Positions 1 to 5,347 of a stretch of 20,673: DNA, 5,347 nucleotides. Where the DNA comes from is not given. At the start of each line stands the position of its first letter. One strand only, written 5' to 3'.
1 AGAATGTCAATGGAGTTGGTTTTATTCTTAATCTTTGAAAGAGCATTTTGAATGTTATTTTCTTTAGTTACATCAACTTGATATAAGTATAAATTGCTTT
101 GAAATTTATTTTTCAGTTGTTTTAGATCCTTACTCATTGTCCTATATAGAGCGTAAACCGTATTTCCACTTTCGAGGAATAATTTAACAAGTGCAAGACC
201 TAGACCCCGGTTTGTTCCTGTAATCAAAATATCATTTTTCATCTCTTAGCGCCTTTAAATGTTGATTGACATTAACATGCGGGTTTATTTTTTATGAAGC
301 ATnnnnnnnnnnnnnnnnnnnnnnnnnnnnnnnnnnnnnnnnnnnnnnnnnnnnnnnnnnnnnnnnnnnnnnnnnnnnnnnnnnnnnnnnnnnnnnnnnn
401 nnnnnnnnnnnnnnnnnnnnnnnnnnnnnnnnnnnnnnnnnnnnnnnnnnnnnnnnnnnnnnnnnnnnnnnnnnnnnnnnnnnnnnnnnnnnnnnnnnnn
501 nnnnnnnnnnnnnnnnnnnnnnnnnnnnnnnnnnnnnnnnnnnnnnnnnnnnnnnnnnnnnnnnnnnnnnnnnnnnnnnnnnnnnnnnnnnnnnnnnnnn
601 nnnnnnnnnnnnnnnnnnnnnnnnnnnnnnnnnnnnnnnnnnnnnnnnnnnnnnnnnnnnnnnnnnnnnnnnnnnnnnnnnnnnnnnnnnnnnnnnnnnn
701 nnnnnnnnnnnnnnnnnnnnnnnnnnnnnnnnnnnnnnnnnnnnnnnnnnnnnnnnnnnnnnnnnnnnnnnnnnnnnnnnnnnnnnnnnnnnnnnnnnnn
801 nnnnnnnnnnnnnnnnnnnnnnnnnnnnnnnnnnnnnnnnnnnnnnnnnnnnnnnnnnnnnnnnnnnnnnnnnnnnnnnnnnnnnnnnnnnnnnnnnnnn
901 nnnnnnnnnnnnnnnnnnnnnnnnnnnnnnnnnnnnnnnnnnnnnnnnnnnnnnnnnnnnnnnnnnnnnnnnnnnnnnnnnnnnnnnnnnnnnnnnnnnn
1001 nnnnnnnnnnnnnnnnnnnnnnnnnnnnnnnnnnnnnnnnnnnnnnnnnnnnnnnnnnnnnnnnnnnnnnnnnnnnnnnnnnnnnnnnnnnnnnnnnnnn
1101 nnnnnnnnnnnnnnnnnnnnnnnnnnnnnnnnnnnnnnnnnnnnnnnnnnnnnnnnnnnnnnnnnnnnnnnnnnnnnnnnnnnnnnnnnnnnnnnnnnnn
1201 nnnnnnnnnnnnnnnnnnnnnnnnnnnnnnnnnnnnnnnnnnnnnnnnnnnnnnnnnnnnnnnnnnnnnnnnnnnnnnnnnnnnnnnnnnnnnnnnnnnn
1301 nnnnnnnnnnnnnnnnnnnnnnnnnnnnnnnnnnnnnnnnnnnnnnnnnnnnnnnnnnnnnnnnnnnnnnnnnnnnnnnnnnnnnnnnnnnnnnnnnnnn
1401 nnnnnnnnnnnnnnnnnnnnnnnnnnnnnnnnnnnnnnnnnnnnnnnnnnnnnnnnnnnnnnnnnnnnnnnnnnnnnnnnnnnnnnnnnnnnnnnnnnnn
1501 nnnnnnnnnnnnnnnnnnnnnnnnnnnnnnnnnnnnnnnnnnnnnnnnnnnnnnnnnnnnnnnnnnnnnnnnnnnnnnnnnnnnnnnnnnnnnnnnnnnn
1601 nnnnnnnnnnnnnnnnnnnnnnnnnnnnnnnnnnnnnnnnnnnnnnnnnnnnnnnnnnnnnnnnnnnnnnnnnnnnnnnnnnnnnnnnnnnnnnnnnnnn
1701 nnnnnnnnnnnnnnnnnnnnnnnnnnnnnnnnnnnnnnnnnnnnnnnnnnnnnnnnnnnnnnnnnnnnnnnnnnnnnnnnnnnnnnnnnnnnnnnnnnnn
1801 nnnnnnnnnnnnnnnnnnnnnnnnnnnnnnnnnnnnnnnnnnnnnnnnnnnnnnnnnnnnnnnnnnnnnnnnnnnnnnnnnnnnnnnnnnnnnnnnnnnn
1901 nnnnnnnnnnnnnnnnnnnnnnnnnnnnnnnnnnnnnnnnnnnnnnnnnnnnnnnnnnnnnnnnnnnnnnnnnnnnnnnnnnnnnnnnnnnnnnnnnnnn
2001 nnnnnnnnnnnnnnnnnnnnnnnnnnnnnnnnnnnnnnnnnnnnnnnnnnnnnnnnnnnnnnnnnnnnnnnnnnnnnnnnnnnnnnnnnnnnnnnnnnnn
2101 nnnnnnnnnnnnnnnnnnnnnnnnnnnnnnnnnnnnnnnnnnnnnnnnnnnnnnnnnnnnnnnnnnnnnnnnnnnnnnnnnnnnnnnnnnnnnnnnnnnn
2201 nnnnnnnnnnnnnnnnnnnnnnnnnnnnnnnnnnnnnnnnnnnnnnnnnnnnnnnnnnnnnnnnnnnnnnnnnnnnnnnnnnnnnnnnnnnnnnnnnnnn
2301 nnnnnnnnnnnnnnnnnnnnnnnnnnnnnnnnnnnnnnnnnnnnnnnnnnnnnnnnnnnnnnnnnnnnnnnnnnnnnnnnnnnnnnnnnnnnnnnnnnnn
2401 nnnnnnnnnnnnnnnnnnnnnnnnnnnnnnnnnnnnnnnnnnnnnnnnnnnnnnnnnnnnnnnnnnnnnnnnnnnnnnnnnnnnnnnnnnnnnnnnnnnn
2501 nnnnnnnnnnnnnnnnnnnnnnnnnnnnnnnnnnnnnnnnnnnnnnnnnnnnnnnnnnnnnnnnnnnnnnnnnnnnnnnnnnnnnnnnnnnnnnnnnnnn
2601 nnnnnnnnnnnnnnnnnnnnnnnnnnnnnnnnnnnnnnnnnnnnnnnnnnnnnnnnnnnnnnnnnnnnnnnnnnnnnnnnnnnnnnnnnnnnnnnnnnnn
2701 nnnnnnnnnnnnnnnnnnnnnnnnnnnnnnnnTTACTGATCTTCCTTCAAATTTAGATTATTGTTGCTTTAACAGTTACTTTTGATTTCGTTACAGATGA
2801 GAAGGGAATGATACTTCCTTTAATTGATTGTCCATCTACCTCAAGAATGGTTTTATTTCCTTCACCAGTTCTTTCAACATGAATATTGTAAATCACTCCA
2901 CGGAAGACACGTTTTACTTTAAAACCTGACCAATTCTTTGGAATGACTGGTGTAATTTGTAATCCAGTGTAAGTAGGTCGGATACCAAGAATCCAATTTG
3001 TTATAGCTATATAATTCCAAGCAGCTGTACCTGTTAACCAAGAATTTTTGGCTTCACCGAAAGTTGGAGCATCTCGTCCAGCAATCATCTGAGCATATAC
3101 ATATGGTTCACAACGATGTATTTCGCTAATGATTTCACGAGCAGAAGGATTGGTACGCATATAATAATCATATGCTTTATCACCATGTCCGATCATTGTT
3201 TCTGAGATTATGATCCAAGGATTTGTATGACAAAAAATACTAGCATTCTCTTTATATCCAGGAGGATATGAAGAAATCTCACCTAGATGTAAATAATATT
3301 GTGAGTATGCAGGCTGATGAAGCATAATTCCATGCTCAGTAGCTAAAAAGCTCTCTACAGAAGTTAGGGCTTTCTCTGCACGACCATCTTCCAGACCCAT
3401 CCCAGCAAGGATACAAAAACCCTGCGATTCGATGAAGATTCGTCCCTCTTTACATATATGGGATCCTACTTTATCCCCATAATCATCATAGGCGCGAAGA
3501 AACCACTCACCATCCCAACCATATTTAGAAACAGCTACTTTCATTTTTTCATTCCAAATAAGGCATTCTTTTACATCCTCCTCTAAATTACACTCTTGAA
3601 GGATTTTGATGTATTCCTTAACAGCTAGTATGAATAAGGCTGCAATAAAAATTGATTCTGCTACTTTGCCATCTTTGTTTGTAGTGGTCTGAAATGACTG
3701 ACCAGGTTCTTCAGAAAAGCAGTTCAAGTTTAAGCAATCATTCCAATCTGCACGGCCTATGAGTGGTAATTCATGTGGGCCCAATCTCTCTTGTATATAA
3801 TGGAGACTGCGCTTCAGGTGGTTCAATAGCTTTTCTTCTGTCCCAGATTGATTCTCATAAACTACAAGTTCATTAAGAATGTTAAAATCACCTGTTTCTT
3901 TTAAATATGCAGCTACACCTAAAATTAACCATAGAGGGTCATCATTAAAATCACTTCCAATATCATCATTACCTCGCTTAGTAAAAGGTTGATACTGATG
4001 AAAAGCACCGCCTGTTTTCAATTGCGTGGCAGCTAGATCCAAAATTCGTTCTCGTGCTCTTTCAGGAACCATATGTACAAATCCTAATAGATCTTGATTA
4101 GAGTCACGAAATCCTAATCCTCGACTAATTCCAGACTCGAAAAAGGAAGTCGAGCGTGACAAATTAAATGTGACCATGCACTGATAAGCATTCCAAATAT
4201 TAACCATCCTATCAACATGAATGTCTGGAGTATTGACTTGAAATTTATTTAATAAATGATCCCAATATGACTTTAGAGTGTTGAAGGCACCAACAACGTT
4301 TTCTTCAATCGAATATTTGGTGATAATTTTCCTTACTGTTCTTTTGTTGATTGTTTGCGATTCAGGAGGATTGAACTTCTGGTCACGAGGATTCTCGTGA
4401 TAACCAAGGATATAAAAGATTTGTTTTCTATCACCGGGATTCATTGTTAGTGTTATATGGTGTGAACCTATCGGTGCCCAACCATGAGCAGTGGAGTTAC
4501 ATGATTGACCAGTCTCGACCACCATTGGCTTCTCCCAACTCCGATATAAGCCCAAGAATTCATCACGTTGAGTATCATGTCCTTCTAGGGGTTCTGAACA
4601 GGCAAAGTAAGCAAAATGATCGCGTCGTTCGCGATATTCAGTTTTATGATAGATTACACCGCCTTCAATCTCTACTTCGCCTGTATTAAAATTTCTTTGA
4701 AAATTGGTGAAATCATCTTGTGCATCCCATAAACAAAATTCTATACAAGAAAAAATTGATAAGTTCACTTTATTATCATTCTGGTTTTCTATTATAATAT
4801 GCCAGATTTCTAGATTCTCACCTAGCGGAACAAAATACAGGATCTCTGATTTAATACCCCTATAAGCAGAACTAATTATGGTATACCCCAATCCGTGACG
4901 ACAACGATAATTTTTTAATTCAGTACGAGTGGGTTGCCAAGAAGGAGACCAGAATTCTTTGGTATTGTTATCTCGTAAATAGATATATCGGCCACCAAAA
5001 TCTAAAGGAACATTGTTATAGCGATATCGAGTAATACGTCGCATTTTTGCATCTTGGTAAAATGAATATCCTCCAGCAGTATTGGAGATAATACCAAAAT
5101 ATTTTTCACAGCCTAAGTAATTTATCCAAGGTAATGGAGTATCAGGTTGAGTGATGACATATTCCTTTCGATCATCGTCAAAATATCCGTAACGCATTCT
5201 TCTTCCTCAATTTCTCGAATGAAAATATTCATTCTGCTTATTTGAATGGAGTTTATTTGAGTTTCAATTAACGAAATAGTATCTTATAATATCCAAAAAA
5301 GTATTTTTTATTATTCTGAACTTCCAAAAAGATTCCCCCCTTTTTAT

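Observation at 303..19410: Self-contained, probably archaeal beta-glucan utilisation locus with a phosphorolytic core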

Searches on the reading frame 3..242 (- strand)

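Call 4: search_protein_families(library=pfam, proteins=[window:3-242:-], max_evalue=0.01)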
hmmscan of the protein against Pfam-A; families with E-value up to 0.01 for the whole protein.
window:3-242:- (80 aa): 9 families
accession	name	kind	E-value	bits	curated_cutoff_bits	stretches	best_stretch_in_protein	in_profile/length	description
PF00106.31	adh_short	-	5.7e-13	49.2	26.6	1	5-80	3-80/195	short chain dehydrogenase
PF13561.12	adh_short_C2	-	1.6e-08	34.8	27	1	11-80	5-74/236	Enoyl-(Acyl carrier protein) reductase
PF08659.16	KR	-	2.6e-05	24.7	22.6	1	5-78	3-82/180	KR domain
PF01370.27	Epimerase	-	0.00015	21.7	20.9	1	5-70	1-62/240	NAD dependent epimerase/dehydratase family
PF16363.11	GDP_Man_Dehyd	-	0.00027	21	27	1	6-72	1-75/332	GDP-mannose 4,6 dehydratase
PF04321.23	RmlD_sub_bind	-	0.0004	20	27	1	4-73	2-52/287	RmlD substrate binding domain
PF05368.20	NmrA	-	0.00086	19.4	27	1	1-70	1-69/298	NmrA-like family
PF01073.25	3Beta_HSD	-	0.0026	17.3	22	1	6-72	1-68/280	3-beta hydroxysteroid dehydrogenase/isomerase family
PF13460.12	NAD_binding_10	-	0.0093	16.3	27.2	0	9-70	1-60/184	NAD(P)H-binding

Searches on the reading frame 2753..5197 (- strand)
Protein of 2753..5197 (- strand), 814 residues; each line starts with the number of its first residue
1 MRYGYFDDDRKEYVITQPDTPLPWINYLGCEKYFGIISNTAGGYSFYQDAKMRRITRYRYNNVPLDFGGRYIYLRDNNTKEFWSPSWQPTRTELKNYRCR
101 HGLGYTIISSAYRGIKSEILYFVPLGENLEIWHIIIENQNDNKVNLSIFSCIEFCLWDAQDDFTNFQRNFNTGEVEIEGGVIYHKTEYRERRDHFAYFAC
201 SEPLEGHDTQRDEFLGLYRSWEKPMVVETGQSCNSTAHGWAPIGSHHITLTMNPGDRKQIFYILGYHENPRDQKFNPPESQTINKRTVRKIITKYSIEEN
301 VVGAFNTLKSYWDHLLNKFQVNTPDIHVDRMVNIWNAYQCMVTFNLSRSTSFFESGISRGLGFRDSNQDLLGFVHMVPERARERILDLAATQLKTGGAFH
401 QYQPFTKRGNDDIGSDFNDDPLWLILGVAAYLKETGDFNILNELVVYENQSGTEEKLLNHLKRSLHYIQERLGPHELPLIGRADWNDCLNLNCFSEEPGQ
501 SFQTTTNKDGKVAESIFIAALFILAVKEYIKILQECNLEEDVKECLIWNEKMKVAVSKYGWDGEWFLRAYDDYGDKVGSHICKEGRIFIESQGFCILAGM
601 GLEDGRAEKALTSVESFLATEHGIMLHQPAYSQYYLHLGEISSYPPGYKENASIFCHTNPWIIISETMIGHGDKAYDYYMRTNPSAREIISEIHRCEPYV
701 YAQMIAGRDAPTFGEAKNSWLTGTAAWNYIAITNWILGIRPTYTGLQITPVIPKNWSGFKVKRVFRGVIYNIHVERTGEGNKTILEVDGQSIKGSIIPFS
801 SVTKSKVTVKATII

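Call 3: search_protein_families(library=pfam, proteins=[window:2753-5197:-], max_evalue=0.001)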
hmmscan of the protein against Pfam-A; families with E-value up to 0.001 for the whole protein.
window:2753-5197:- (814 aa): 2 families
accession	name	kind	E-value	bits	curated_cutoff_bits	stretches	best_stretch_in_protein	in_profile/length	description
PF17167.11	Glyco_hydro_94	-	1.1e-160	535.4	27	1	311-738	1-420/420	Glycosyl hydrolase 94 superfamily, catalytic domain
PF06165.18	GH94_b-supersand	-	2.1e-87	293.2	23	1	21-265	1-251/251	Glycosyl hydrolase 94, supersandwich domain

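Call 17: search_solved_structures(query=window:2753-5197:-, max_evalue=1e-10)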
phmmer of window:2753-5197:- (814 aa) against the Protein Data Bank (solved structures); distinct sequences matched with E-value up to 1e-10: 19.
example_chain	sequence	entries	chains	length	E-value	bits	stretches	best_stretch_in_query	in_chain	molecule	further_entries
3qde_A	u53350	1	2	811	0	1135.3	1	1-802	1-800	Cellobiose phosphorylase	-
8ho7_A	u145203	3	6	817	0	1134.5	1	1-802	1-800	Cellobiose phosphorylase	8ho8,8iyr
8hob_A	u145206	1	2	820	0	1110.8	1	2-802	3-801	Cellobiose phosphorylase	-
8ho9_A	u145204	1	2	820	0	1101.4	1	2-802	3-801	Cellobiose phosphorylase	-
3rrs_A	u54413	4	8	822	0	1056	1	1-805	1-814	Cellobiose phosphorylase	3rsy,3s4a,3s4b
3s4c_A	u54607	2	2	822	0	1053.5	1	1-805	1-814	Lactose Phosphorylase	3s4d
2cqs_A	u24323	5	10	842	0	1051.5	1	1-811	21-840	Cellobiose Phosphorylase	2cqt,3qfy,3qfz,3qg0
3act_A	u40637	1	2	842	0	1048.3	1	1-811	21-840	Cellobiose Phosphorylase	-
3acs_A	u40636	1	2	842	0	1047.2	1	1-811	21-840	Cellobiose Phosphorylase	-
3afj_A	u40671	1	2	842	0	1045.7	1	1-811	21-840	Cellobiose Phosphorylase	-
1v7v_A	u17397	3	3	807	1.1e-153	516.4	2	1-404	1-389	chitobiose phosphorylase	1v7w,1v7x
8bou_A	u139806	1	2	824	3.5e-141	475.1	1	1-804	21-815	N,N'-diacetylchitobiose phosphorylase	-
8rf9_A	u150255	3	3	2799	2.3e-77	263.9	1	3-788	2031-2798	Cyclic beta 1-2 glucan synthetase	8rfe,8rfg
8rf0_A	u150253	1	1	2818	2.4e-77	263.9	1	3-788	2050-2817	Cyclic beta-(1,2)-glucan synthase NdvB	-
4zle_A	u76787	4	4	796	5e-47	163.6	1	294-797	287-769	Putative b-glycan phosphorylase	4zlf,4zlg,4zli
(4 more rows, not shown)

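Call 26: find_related_loci(query=window:2753-5197:-, collection=genome_contigs, flank=10000)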
Query window:2753-5197:- (814 aa) in genome_contigs; peptide patterns used: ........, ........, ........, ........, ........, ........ (x = any residue, [..] = any of these).
598 stretches matched a pattern (row limit reached: there are more); 590 encode a relative of the query (tblastn E <= 1e-3); the best 80 are kept; 80 distinct loci.
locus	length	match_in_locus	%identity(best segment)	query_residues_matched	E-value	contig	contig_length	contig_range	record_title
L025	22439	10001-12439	81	1-813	0e+0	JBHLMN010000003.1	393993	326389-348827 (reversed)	MAG: Promethearchaeota archaeon isolate DZ2M.341 DZ2M.341@16, whole genome shotgun sequence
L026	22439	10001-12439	80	1-813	0e+0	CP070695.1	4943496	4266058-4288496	MAG: Candidatus Heimdallarchaeota archaeon isolate bin6 chromosome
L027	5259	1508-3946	80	1-813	0e+0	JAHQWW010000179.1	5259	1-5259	MAG: Candidatus Hodarchaeota archaeon isolate WORE3 WOR324_NODE_1338_length_5259_cov_3.8352_ID_2675, whole genome shotgu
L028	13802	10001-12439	72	1-813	0e+0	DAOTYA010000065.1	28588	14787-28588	MAG TPA_asm: Anaerolineae bacterium isolate H23_299 k115_881631, whole genome shotgun sequence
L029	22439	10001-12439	70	1-813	0e+0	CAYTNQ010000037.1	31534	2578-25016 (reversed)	MAG TPA_asm: uncultured Anaerolineales bacterium isolate binchicken_co294_35 genome assembly, contig: NODE_1858_length_3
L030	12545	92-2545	70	1-813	0e+0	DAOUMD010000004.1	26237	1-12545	MAG TPA_asm: Anaerolineae bacterium isolate W31_78 k127_678076, whole genome shotgun sequence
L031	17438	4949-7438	69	1-813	0e+0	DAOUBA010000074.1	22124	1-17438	MAG TPA_asm: Anaerolineae bacterium isolate H67_700 k125_408410, whole genome shotgun sequence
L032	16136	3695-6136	70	1-814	0e+0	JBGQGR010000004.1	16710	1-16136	MAG: Anaerolineae bacterium isolate OBJ2_061818_090_22 k141_2720244_length_16710_cov_7.0000, whole genome shotgun sequen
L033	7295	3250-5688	69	1-813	0e+0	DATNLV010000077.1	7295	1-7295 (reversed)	MAG TPA_asm: Bryobacteraceae bacterium isolate SMAG_U11461 k141_367613, whole genome shotgun sequence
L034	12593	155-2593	69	1-813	0e+0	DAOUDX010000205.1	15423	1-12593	MAG TPA_asm: Anaerolineae bacterium isolate N2_102 k133_1884008, whole genome shotgun sequence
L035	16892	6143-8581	70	1-813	0e+0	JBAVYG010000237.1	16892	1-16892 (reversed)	MAG: Terriglobia bacterium isolate MFD02755_ilm_asm_bin12 k127_91338, whole genome shotgun sequence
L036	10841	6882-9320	70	1-813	0e+0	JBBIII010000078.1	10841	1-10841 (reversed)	MAG: Ignavibacteriales bacterium isolate QH2S170213_bin_135 NODE_2735_length_10841_cov_19.078899, whole genome shotgun s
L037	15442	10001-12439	69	1-813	0e+0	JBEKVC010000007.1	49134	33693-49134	MAG: Terriglobia bacterium isolate SPRUCE 596 SPRUCE_596_7, whole genome shotgun sequence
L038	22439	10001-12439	69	1-813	0e+0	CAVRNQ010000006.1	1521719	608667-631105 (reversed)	MAG: uncultured Acidobacteriota bacterium isolate MFD03726.bin.1.212 genome assembly, contig: contig_622, whole genome s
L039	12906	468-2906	69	1-813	0e+0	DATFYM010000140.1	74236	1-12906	MAG TPA_asm: Terriglobia bacterium isolate SMAG_U9543 k141_1007893, whole genome shotgun sequence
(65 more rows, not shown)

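Call 49: search_protein_families(library=ncbifam, proteins=[window:2753-5197:-], max_evalue=0.00001)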
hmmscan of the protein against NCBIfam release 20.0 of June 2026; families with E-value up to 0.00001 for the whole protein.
window:2753-5197:- (814 aa): 0 families
